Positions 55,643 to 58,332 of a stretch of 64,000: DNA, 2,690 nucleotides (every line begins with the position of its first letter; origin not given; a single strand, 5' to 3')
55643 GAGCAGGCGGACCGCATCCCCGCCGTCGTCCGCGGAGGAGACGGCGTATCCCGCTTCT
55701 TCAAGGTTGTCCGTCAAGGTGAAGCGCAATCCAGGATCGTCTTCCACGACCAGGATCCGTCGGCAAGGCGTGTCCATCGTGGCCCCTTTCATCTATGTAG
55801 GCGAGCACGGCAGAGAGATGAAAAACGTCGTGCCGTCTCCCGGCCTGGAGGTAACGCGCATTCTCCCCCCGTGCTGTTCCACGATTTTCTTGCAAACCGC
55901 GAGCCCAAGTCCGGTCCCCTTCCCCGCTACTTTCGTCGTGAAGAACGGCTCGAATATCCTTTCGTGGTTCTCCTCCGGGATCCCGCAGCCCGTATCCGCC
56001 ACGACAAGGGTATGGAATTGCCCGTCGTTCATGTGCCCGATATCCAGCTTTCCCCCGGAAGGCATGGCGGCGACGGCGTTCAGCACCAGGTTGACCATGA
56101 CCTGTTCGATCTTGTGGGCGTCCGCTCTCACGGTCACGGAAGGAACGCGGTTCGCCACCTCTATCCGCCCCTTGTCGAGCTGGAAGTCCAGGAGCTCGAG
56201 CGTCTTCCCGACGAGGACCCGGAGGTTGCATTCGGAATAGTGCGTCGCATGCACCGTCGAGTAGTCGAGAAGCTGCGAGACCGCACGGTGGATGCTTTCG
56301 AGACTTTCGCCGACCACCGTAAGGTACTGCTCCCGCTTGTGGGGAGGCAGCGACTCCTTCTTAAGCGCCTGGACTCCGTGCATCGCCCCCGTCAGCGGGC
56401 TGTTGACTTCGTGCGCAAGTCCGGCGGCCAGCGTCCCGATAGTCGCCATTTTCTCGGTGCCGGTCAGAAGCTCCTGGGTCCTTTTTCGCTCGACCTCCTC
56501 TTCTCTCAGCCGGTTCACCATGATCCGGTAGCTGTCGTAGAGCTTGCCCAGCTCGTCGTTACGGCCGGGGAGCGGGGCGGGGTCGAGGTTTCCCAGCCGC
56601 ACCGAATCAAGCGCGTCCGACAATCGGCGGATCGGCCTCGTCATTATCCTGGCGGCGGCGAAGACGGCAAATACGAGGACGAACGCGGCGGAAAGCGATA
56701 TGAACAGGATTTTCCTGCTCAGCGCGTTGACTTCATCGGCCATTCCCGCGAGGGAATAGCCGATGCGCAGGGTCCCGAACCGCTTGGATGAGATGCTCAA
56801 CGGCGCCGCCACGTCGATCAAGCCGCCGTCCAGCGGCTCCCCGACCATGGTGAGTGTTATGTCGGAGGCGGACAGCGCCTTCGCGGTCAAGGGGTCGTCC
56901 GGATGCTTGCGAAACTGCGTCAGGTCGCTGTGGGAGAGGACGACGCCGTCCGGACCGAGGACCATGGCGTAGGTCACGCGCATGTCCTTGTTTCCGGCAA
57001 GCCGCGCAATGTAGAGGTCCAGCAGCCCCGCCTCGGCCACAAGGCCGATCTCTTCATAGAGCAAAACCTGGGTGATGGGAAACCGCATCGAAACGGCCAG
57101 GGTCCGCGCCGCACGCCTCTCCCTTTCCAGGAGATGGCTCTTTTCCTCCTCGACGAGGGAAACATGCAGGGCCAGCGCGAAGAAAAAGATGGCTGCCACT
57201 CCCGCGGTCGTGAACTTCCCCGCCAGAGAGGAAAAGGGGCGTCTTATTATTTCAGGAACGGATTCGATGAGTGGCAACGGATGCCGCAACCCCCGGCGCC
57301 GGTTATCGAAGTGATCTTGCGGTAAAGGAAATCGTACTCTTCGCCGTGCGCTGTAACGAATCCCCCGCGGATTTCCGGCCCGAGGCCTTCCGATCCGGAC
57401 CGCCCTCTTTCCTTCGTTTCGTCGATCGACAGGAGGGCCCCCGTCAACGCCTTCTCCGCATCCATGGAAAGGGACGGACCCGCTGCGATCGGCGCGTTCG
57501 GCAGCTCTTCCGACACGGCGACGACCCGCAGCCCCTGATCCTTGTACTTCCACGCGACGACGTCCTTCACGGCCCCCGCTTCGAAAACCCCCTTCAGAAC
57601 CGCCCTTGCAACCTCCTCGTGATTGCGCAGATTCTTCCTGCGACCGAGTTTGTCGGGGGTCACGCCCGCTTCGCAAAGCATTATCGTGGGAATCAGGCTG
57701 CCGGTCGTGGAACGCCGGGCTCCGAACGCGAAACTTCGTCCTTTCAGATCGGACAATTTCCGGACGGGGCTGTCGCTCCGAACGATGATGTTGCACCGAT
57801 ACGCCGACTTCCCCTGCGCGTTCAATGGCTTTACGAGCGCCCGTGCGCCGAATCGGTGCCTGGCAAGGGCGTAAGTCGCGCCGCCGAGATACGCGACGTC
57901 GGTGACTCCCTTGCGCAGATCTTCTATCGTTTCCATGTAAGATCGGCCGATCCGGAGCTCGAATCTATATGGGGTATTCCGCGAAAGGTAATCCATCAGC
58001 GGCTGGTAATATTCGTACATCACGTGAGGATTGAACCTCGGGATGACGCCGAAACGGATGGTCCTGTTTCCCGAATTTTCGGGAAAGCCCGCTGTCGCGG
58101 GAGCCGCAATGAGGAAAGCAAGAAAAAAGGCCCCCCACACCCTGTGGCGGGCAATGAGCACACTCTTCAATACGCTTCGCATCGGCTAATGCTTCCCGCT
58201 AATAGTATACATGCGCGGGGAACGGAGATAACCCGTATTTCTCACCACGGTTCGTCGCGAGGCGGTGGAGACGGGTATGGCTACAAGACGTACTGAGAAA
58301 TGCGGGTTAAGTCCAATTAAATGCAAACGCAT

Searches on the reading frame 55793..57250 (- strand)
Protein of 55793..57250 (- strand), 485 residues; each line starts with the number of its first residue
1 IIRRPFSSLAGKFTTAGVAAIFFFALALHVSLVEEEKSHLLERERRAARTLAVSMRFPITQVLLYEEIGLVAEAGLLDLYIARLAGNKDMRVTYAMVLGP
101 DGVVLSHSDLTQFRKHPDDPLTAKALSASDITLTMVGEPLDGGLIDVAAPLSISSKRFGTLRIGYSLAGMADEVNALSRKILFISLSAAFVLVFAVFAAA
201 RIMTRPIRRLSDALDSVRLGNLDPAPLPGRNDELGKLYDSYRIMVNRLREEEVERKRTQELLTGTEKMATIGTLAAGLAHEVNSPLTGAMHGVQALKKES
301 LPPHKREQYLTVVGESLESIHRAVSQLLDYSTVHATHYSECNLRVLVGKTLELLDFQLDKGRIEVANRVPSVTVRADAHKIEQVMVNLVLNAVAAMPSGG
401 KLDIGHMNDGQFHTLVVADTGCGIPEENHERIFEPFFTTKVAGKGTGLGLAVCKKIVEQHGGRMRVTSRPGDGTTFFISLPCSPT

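Call 90: search_protein_families(library=ncbifam, proteins=[window:55793-57250:-], max_evalue=0.001)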
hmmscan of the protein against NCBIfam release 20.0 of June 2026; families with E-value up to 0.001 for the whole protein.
window:55793-57250:- (485 aa): 86 families (the best 25 are shown)
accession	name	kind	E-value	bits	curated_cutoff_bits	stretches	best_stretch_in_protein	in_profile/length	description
NF008468.0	PRK11360.1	equivalog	1.7e-63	215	646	1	254-483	379-609/616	two-component system sensor histidine kinase AtoS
NF007688.0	PRK10364.1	equivalog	2.9e-47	161.5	479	1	255-482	224-451/460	two-component system sensor histidine kinase ZraS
NF010411.0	PRK13837.1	equivalog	5.1e-46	157.1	647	1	247-483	426-676/828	two-component system VirA-like sensor kinase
NF052574.1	HisKinEspCMyxo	equivalog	1.8e-41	142.2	1200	1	256-484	402-639/785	serine histidine kinase EspC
NF008312.0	PRK11100.1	equivalog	2.3e-40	138.8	356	1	147-481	150-473/477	two-component system sensor histidine kinase CreC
NF038348.1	T2SS_HK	subfamily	4.5e-39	134.3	450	2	306-482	394-573/574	histidine kinase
NF046020.1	HisKinCckABruc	equivalog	1.4e-37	129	1000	1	252-481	461-706/868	cell cycle histidine kinase CckA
NF046044.1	PnpS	equivalog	4.7e-37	127.9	400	1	278-481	177-390/390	two-component system histidine kinase PnpS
NF053867.1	SprKinKinDBac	equivalog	5.1e-37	127.5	775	1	264-483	279-498/500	sporulation kinase KinD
TIGR02956.1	TMAO_torS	equivalog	1.5e-36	125.9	676.5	1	275-482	468-682/967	TMAO reductase system sensor histidine kinase/response regulator TorS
NF033092.0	HK_WalK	equivalog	2.4e-36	125.5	725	1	276-482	377-594/594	cell wall metabolism sensor histidine kinase WalK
NF006800.0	PRK09303.1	equivalog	1.1e-34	120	342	1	247-482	129-377/383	histidine kinase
NF052573.1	HisKinEspAMyxo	equivalog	1.3e-32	112.7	1400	1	243-481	359-610/755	serine histidine kinase EspA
NF047497.1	HK_LIC_12097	equivalog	1.9e-31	109.1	500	1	245-482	125-366/367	LIC_12097 family sensor histidine kinase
NF047466.1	hybrid_RR_LvrB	exception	6.6e-31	107.8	500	1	249-482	130-376/377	hybrid histidine kinase/response regulator LvrB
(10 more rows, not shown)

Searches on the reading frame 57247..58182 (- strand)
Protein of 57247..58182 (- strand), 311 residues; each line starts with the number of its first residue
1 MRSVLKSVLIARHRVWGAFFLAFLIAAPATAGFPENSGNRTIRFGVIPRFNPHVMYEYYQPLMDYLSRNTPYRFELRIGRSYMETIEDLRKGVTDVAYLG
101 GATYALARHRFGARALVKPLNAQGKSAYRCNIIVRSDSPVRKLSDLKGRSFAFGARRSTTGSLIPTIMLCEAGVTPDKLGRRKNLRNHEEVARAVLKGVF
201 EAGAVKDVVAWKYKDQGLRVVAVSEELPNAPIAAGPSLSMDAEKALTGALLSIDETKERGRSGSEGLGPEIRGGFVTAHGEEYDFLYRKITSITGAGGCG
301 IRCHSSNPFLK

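Call 86: search_protein_families(library=ncbifam, proteins=[window:57247-58182:-], max_evalue=0.001)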
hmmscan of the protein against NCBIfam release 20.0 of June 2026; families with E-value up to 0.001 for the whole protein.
window:57247-58182:- (311 aa): 5 families
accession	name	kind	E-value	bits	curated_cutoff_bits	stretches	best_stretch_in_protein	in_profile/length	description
TIGR01098.1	3A0109s03R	subfamily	1.6e-38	132.7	112.05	1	20-252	12-252/253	phosphate/phosphite/phosphonate ABC transporter substrate-binding protein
TIGR03431.1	PhnD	equivalog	2e-37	129.2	261.1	1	20-284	11-277/288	phosphonate ABC transporter substrate-binding protein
TIGR04553.1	ABC_peri_selen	hypoth_equivalog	2.9e-21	76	250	1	42-211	2-172/266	putative selenate ABC transporter substrate-binding protein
TIGR02122.1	TRAP_TAXI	subfamily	1.1e-07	31.1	84.35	1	73-190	62-182/320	TAXI family TRAP transporter solute-binding subunit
NF049985.1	SBP_like_Rv1680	exception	8.9e-07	28.8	400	1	62-206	21-160/268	Rv1680 family SBP-like protein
